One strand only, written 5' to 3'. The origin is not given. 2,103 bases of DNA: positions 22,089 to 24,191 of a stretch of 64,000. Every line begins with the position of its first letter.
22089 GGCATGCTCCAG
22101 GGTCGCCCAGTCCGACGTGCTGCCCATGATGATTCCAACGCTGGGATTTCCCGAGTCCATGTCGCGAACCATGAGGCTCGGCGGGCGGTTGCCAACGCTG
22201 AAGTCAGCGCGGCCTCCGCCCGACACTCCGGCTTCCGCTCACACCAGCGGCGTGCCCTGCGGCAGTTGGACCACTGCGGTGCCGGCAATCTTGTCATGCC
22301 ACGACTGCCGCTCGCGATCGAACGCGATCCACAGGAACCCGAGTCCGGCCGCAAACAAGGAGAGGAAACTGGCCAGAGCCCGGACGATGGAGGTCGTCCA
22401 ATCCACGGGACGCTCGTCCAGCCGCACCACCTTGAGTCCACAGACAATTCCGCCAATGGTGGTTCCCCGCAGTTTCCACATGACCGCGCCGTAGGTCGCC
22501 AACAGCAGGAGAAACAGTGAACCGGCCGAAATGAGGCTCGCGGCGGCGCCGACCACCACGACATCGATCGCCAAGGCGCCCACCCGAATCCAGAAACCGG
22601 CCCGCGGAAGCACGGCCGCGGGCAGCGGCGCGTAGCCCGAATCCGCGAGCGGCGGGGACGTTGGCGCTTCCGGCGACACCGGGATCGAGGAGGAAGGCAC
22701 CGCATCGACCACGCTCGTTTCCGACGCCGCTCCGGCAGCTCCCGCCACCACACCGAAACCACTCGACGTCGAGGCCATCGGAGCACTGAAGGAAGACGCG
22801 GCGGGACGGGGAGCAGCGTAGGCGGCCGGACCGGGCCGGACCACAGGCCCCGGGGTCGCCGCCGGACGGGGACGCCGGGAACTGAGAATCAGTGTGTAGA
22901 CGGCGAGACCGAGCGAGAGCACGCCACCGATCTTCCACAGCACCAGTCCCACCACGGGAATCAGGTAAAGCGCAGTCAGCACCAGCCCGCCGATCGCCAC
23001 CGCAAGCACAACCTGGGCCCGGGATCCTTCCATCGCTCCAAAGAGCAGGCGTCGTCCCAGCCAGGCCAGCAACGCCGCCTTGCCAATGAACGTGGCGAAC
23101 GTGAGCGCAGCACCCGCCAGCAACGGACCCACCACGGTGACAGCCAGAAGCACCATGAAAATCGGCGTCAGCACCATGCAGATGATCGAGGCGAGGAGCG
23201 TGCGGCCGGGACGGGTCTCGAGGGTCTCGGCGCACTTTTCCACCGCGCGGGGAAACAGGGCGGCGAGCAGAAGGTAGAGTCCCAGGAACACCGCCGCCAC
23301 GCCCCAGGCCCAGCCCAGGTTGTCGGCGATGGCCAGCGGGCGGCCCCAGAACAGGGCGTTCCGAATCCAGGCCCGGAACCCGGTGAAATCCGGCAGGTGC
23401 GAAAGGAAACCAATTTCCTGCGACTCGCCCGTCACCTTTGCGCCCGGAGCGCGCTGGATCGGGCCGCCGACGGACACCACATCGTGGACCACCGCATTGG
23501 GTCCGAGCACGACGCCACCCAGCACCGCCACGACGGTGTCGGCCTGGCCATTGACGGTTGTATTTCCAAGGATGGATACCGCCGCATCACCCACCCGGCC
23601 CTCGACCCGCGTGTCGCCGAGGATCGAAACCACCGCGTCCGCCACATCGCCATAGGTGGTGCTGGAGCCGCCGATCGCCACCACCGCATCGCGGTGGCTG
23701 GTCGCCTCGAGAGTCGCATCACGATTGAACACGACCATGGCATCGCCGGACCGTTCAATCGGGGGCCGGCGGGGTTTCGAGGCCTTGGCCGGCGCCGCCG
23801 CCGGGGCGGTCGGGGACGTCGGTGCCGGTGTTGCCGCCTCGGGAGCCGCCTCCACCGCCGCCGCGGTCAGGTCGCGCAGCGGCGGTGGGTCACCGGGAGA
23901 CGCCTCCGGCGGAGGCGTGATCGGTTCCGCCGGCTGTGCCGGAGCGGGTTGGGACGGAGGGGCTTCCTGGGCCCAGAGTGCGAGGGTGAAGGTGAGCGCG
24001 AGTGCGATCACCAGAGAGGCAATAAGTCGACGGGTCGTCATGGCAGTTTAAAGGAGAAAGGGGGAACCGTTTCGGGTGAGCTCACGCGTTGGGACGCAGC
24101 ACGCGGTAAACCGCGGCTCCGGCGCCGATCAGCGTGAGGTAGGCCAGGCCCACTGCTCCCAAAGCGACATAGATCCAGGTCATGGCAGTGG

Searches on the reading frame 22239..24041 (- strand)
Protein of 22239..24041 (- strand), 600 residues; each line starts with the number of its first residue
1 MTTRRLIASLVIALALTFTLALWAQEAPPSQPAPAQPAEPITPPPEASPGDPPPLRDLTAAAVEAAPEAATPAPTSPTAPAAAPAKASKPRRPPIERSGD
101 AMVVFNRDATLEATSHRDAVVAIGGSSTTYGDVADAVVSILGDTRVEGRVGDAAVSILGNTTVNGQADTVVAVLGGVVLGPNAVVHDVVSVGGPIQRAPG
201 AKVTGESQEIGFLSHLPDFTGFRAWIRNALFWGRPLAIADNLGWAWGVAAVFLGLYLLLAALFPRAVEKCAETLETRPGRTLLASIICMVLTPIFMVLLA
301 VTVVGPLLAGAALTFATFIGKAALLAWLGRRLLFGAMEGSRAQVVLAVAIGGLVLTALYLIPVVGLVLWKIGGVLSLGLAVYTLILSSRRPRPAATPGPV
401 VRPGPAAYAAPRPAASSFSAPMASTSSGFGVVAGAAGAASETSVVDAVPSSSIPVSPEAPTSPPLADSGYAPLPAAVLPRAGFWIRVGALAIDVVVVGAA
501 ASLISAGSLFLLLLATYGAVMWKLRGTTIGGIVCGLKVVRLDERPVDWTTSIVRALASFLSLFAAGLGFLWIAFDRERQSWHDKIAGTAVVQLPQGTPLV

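Call 7: search_protein_families(library=pfam, proteins=[window:22239-24041:-], max_evalue=0.00001)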
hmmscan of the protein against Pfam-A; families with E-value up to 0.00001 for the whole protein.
window:22239-24041:- (600 aa): 1 family
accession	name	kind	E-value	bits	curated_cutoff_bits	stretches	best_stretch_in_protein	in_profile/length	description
PF06271.18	RDD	-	1.2e-18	68.2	24.1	1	503-587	47-137/137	RDD family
